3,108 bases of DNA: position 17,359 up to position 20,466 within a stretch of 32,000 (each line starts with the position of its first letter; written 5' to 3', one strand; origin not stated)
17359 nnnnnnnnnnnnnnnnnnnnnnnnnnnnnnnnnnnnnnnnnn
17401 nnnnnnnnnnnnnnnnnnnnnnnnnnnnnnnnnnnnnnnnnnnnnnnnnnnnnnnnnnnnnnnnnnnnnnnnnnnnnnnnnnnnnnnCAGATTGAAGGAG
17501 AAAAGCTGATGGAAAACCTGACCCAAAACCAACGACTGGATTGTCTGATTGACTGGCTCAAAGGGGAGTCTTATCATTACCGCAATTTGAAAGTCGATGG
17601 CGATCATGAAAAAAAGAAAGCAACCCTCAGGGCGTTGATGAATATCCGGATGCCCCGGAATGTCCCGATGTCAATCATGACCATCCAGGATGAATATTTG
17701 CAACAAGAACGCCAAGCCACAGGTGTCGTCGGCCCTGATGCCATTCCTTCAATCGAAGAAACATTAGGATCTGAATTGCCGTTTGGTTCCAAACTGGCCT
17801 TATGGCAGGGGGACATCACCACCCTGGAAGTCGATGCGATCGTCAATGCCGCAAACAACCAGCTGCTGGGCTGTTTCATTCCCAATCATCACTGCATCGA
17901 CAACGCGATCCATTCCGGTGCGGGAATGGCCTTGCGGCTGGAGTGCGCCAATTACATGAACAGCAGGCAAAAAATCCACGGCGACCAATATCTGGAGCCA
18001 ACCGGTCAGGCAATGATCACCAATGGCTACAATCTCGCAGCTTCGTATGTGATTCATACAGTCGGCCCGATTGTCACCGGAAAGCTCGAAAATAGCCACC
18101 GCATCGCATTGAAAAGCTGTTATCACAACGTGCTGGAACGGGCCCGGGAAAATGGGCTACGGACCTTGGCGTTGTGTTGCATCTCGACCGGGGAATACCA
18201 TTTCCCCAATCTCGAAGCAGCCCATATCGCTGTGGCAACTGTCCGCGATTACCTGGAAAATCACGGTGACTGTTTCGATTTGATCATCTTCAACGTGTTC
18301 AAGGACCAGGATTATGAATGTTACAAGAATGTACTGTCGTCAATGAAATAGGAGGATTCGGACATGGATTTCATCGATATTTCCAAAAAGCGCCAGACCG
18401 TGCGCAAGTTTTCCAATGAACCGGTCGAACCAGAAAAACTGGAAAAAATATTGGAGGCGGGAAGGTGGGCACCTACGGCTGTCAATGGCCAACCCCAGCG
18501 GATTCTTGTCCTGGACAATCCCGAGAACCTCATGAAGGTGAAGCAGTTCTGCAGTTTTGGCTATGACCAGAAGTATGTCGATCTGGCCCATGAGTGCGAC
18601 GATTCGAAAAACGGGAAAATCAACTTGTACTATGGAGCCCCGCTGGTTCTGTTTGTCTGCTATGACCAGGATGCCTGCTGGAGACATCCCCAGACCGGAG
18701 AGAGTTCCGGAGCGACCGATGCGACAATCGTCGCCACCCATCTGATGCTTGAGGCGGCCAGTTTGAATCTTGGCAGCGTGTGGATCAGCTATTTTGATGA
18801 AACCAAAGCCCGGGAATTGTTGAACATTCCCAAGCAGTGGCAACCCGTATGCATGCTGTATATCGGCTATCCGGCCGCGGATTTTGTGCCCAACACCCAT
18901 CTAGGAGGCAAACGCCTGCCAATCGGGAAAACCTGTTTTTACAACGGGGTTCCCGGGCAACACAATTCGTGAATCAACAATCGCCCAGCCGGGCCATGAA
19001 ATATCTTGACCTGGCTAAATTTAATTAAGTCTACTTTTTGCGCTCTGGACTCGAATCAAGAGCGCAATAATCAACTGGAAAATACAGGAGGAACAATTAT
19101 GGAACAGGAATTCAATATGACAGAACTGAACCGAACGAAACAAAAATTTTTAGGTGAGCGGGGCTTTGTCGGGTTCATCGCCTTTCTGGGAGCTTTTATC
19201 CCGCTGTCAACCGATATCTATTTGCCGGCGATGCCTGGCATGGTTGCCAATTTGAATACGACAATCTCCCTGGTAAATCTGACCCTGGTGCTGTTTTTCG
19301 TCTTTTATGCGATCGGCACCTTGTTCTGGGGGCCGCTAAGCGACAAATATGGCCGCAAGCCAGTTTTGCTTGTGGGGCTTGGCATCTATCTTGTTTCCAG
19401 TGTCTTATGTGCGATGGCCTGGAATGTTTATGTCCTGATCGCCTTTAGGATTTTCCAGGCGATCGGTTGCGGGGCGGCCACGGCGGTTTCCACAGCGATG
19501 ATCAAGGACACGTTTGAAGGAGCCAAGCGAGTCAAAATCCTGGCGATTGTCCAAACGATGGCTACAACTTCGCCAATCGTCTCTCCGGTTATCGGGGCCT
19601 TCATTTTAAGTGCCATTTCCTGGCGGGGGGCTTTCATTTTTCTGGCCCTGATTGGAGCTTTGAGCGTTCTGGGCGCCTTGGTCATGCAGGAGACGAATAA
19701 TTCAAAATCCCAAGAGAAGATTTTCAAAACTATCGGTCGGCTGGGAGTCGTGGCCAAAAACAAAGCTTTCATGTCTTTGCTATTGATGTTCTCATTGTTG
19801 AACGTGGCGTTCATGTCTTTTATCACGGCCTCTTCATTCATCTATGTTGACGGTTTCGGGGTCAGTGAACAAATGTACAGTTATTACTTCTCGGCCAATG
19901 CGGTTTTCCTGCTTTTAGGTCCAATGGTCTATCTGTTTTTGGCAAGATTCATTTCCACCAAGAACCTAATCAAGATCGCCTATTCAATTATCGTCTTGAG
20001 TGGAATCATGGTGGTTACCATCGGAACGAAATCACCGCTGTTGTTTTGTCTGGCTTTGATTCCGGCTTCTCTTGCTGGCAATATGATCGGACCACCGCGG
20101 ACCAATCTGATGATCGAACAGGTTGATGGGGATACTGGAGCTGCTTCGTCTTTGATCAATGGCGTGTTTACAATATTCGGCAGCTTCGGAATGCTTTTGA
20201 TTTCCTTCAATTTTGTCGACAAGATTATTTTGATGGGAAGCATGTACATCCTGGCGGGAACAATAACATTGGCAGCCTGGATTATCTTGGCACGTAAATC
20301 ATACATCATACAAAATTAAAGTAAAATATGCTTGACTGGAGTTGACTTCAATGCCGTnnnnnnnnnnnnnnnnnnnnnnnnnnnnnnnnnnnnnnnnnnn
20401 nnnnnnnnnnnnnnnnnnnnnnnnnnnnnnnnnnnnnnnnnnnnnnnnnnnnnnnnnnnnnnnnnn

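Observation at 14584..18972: SirTM-like sirtuin and its macrodomain partner in a non-canonical operon: no GcvH-L/LplA2, interleaved flavin and Fe-S redox enzymes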

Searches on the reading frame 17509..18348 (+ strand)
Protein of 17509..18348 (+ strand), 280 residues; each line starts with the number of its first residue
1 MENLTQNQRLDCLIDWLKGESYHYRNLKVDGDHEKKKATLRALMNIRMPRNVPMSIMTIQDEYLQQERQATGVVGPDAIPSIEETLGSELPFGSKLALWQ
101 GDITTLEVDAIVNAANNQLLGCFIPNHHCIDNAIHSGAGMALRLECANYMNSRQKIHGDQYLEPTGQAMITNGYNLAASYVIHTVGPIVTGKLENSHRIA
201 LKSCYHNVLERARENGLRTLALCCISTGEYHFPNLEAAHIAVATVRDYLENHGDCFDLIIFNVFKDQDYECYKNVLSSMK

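Call 3: search_protein_families(library=pfam, proteins=[window:17509-18348:+], max_evalue=0.01)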
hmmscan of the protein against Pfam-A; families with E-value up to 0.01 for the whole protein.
window:17509-18348:+ (280 aa): 1 family
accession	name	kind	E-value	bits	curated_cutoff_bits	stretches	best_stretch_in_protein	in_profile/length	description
PF01661.27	Macro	-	1.4e-32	112.5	22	1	112-241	1-118/118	Macro domain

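Call 4: search_protein_families(library=ncbifam, proteins=[window:17509-18348:+], max_evalue=0.01)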
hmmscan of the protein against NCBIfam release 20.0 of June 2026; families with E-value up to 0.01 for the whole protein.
window:17509-18348:+ (280 aa): 11 families
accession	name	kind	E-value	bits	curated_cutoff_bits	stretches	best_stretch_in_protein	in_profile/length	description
NF003163.0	PRK04143.1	equivalog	1.5e-87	293.4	272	1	5-278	3-262/265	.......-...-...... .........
NF001664.0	PRK00431.1-6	equivalog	4.9e-44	149.7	200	1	96-278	4-171/173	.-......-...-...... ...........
NF001663.0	PRK00431.1-4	equivalog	6.6e-36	123.9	285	1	95-278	8-177/180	ADP-ribose-binding protein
NF001660.0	PRK00431.1-1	equivalog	5e-34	117.4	271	1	94-278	3-173/177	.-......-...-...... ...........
NF001661.0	PRK00431.1-2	equivalog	1.8e-33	115.9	291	1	95-278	2-173/179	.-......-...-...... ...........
NF001668.0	PRK00431.2-4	equivalog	3.1e-22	78.9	278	1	82-277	37-213/220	ADP-ribose-binding protein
NF009880.0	PRK13341.1-1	equivalog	8.9e-22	77.2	891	1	93-255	426-575/599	AAA family ATPase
NF001667.0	PRK00431.2-3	equivalog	1.1e-20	74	252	1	95-277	9-174/182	ADP-ribose-binding protein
NF001662.0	PRK00431.1-3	equivalog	5.9e-18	65.3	215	1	95-277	4-182/185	[protein ADP-ribosylglutamate] hydrolase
NF001665.0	PRK00431.2-1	equivalog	3.1e-17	62.7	315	1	91-279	5-174/177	ADP-ribose-binding protein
NF001666.0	PRK00431.2-2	equivalog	0.0012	18.8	246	0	164-249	55-138/164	ADP-ribose-binding protein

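Call 6: search_solved_structures(query=window:17509-18348:+, max_evalue=1e-10, show_alignments=1)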
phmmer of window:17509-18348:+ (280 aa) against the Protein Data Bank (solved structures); distinct sequences matched with E-value up to 1e-10: 21.
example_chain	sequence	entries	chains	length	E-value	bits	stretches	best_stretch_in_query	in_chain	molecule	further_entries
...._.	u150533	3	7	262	3.6e-62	213.4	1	6-276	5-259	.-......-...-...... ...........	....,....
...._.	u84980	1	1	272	1.2e-47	165.7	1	9-277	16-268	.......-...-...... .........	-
8rsl_A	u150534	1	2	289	1.5e-47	165.4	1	9-277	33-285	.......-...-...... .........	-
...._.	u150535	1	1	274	5.8e-44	153.6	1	36-276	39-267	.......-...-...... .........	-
8rsn_A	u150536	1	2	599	7e-41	143.6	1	32-277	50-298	ADP-ribose 1''-phosphate phosphatase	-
4iqy_A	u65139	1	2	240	2.8e-38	135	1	82-276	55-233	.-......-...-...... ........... MACROD2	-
6y4y_A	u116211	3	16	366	3.1e-38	134.9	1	75-276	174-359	Thioredoxin 1,ADP-ribose glycohydrolase MACROD2 | ADP-ribose glycohydrolase MACROD2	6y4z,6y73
2x47_A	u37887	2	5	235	3.9e-34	121.4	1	89-276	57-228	MACRO DOMAIN-CONTAINING PROTEIN 1 | ADP-ribose glycohydrolase MACROD1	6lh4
5fsz_A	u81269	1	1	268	1.8e-32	116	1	95-276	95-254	MACRODOMAIN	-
5fsu_A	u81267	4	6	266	1.9e-32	115.9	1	95-275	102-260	MACRODOMAIN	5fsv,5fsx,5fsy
4uml_A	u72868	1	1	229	1.4e-25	93.4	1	93-273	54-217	GANGLIOSIDE-INDUCED DIFFERENTIATION-ASSOCIATED PROTEIN 2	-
5lau_A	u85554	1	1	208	1e-24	90.5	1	96-276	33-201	MacroD-type macrodomain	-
5fud_A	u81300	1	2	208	1.3e-24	90.2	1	96-276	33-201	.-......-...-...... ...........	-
5l9k_A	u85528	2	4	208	1.3e-24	90.2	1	96-276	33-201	MACROD-TYPE MACRODOMAIN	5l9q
5lcc_A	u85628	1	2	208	1.5e-23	86.7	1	96-276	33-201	MACROD-TYPE MACRODOMAIN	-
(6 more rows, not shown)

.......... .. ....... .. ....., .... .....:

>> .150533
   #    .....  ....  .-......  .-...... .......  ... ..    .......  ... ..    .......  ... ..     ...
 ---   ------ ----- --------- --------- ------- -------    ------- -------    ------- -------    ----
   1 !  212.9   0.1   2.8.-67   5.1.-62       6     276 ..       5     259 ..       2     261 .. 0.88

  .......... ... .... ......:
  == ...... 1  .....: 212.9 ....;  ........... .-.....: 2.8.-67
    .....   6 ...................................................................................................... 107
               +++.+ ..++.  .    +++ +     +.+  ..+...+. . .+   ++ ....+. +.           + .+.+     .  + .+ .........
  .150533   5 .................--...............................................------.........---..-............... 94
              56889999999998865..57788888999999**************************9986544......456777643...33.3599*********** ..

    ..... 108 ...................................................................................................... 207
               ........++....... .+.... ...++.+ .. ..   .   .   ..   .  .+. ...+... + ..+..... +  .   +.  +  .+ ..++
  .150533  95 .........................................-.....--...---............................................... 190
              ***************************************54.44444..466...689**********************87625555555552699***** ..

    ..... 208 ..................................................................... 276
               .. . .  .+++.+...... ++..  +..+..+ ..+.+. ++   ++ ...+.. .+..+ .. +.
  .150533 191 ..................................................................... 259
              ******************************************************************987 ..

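Call 54: search_solved_structures(query=window:17509-18348:+, max_evalue=1e-40, show_alignments=4)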
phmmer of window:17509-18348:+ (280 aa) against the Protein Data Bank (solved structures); distinct sequences matched with E-value up to 1e-40: 5.
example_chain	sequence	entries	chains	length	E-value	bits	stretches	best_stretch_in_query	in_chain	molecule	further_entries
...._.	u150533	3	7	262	3.6e-62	213.4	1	6-276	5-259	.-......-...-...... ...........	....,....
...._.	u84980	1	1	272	1.2e-47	165.7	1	9-277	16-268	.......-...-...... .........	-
8rsl_A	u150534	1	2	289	1.5e-47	165.4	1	9-277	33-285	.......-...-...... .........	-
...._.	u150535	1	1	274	5.8e-44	153.6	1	36-276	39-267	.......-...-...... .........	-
8rsn_A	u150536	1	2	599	7e-41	143.6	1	32-277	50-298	ADP-ribose 1''-phosphate phosphatase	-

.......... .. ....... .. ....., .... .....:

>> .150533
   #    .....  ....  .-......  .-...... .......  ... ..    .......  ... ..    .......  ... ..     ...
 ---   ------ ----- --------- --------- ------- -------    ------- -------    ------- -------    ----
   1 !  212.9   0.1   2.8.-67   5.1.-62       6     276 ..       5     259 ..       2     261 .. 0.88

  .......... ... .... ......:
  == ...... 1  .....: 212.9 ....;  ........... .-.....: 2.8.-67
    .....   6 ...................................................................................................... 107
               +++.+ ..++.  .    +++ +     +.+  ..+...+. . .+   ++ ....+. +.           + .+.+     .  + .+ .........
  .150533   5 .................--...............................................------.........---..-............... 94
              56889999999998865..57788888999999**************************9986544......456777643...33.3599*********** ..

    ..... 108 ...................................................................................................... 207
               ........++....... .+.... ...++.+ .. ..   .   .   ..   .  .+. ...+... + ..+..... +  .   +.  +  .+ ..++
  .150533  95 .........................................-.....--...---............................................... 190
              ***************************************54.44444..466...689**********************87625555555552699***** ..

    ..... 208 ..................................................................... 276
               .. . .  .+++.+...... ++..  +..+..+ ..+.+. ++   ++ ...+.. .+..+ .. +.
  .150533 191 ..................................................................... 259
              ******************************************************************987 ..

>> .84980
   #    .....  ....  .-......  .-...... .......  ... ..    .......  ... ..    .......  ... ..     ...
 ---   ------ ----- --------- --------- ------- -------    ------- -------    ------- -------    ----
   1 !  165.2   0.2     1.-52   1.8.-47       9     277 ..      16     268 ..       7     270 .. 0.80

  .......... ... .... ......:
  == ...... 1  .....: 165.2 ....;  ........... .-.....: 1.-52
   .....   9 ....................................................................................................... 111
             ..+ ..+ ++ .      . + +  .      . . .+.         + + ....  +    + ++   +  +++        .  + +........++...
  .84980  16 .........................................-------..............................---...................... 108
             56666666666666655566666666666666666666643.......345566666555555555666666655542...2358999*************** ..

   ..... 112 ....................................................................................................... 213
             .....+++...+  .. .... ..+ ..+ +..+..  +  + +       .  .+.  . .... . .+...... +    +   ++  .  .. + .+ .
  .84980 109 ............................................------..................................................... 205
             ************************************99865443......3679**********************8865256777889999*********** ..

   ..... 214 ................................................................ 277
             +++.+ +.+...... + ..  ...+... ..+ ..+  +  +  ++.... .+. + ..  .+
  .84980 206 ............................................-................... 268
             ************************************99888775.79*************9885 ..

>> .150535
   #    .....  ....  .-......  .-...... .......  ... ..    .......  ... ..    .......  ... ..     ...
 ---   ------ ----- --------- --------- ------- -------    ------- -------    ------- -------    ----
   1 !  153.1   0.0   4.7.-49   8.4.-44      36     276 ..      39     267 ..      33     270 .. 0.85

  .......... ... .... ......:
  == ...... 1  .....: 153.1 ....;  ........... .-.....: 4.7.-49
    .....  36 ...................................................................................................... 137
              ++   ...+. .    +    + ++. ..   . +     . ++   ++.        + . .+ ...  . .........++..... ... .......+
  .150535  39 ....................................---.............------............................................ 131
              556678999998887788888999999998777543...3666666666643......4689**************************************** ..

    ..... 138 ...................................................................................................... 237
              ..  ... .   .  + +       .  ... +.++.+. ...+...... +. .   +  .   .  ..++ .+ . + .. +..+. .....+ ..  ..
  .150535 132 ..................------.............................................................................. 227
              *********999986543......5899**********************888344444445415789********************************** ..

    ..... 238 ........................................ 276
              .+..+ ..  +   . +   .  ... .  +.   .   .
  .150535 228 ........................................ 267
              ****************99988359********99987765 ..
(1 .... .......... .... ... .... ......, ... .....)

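Call 60: search_protein_families(library=padloc, proteins=[window:17509-18348:+], max_evalue=0.01)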
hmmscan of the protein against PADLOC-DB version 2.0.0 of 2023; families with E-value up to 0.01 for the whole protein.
window:17509-18348:+ (280 aa): 0 families

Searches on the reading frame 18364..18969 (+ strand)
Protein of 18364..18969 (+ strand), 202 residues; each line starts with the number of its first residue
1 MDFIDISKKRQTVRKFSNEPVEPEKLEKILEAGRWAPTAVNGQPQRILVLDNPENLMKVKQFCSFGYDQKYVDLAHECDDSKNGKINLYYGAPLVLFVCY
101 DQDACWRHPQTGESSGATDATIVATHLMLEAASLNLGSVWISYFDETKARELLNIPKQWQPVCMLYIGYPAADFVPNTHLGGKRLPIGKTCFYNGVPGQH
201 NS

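Call 3: search_protein_families(library=pfam, proteins=[window:18364-18969:+], max_evalue=0.01)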
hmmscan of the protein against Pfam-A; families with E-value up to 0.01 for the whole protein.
window:18364-18969:+ (202 aa): 2 families
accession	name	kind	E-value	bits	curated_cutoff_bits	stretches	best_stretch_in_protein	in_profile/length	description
PF00881.29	Nitroreductase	-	4.7e-34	118.4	23.5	1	8-169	2-167/167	Nitroreductase family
PF14512.11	TM1586_NiRdase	-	4.1e-10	40.1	27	1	8-52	140-186/215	Putative TM nitroreductase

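Call 4: search_protein_families(library=ncbifam, proteins=[window:18364-18969:+], max_evalue=0.01)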
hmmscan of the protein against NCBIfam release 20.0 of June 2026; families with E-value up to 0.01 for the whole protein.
window:18364-18969:+ (202 aa): 8 families
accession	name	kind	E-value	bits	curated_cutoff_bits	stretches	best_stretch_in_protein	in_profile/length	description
TIGR02476.1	BluB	equivalog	1.4e-16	60.5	150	1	4-172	10-182/205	5,6-dimethylbenzimidazole synthase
TIGR03553.1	F420_FbiB_CTERM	equivalog_domain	3e-14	53.2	249.55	1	7-175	3-180/194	F420 biosynthesis protein FbiB, C-terminal domain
NF009810.0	PRK13294.1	equivalog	3e-14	52.7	304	1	8-174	259-434/449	coenzyme F420-0:L-glutamate ligase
NF003768.0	PRK05365.1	equivalog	6.5e-14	51.9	152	1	8-173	19-182/200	malonic semialdehyde reductase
NF008033.1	PRK10765.1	equivalog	3.2e-12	46.4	223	2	116-173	104-163/240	oxygen-insensitive NADPH nitroreductase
NF008275.0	PRK11053.1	equivalog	1.2e-05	24.9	227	1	1-64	1-65/217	oxygen-insensitive NAD(P)H nitroreductase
NF008088.0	PRK10828.1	equivalog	2.7e-05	23.8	183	1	1-171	1-164/183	NAD(P)H nitroreductase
TIGR03605.1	antibiot_sagB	domain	0.007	15.9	78.4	1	94-165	96-169/173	SagB family peptide dehydrogenase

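Call 60: search_protein_families(library=padloc, proteins=[window:18364-18969:+], max_evalue=0.01)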
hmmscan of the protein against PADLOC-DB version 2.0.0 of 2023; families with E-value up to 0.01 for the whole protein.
window:18364-18969:+ (202 aa): 0 families

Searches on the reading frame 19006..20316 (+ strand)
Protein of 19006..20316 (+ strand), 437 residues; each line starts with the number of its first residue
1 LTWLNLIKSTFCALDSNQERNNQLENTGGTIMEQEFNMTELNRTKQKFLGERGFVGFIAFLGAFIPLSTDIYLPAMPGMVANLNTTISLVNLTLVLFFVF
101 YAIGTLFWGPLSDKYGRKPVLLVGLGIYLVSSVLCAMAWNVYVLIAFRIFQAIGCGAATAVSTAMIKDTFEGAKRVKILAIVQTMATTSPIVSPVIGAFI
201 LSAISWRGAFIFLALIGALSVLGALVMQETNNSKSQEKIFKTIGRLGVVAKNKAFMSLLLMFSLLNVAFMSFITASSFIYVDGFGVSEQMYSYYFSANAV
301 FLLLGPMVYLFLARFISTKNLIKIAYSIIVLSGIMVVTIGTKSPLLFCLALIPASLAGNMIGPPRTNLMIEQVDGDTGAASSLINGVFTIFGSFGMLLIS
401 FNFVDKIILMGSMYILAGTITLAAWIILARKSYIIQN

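Call 3: search_protein_families(library=pfam, proteins=[window:19006-20316:+], max_evalue=0.01)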
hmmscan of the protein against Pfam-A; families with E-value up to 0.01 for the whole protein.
window:19006-20316:+ (437 aa): 3 families
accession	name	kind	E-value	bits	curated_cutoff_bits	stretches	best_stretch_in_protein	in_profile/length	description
PF07690.21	MFS_1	-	4.3e-47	161.1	33.4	1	59-395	2-346/347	Major Facilitator Superfamily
PF00083.30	Sugar_tr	-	1.5e-14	54.1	22.3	1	58-230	16-194/452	Sugar (and other) transporter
PF13347.12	MFS_2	-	5e-08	32.3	27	2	90-171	261-344/427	MFS/sugar transport protein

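Call 4: search_protein_families(library=ncbifam, proteins=[window:19006-20316:+], max_evalue=0.01)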
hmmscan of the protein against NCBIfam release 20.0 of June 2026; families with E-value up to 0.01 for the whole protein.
window:19006-20316:+ (437 aa): 68 families (the best 25 are shown)
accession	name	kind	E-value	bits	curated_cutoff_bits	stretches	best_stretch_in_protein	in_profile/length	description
TIGR00710.1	efflux_Bcr_CflA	subfamily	7.3e-66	223.1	200.9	1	58-422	10-379/385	Bcr/CflA family efflux MFS transporter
NF008314.0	PRK11102.1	equivalog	6.8e-49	167.2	303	1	54-427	11-390/396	Bcr/CflA family multidrug efflux MFS transporter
NF053813.1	MFS_TcaB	equivalog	1.6e-48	165.4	475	1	58-401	11-359/396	putative multidrug effflux MFS transporter TcaB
NF008270.1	PRK11043.1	equivalog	1.6e-41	142.7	430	1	54-424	6-377/382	purine nucleoside transporter PunC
NF033134.0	cmlA_floR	equivalog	1.3e-38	133.4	450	1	67-349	24-304/388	CmlA/FloR family chloramphenicol efflux MFS transporter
NF008654.0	PRK11652.1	equivalog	2.5e-33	115.5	479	1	57-432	13-389/397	multidrug efflux MFS transporter EmrD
NF007782.0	PRK10473.1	subfamily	2.3e-32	112.5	417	1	64-357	14-309/394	MdtL family multidrug efflux MFS transporter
TIGR00880.1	2_A_01_02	superfamily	1.7e-29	102.7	131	1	96-230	2-141/141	multidrug resistance protein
NF052292.1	efflux_CraA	equivalog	5.6e-27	94.8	725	1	67-381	29-349/409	chloramphenicol efflux MFS transporter CraA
NF011931.1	PRK15402.1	subfamily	1.2e-25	90.2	439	1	68-341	24-298/401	MdfA family multidrug efflux MFS transporter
NF041041.1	FslD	exception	2e-25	89.8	500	1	67-338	24-298/396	rhizoferrin import MFS transporter FslD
NF000219.1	FloR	exception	2.2e-25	89.8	700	1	64-320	25-280/404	chloramphenicol/florfenicol efflux MFS transporter FloR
NF000509.1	efflux_CmlA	exception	8.1e-24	84.7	875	1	66-316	27-273/419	CmlA family chloramphenicol efflux MFS transporter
NF012203.0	cmlB1_MFS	exception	1e-21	77.6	900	1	66-358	27-309/407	chloramphenicol efflux MFS transporter CmlB1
TIGR00711.1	efflux_EmrB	subfamily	2.6e-20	72.6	230.2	1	67-263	16-208/485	DHA2 family efflux MFS transporter permease subunit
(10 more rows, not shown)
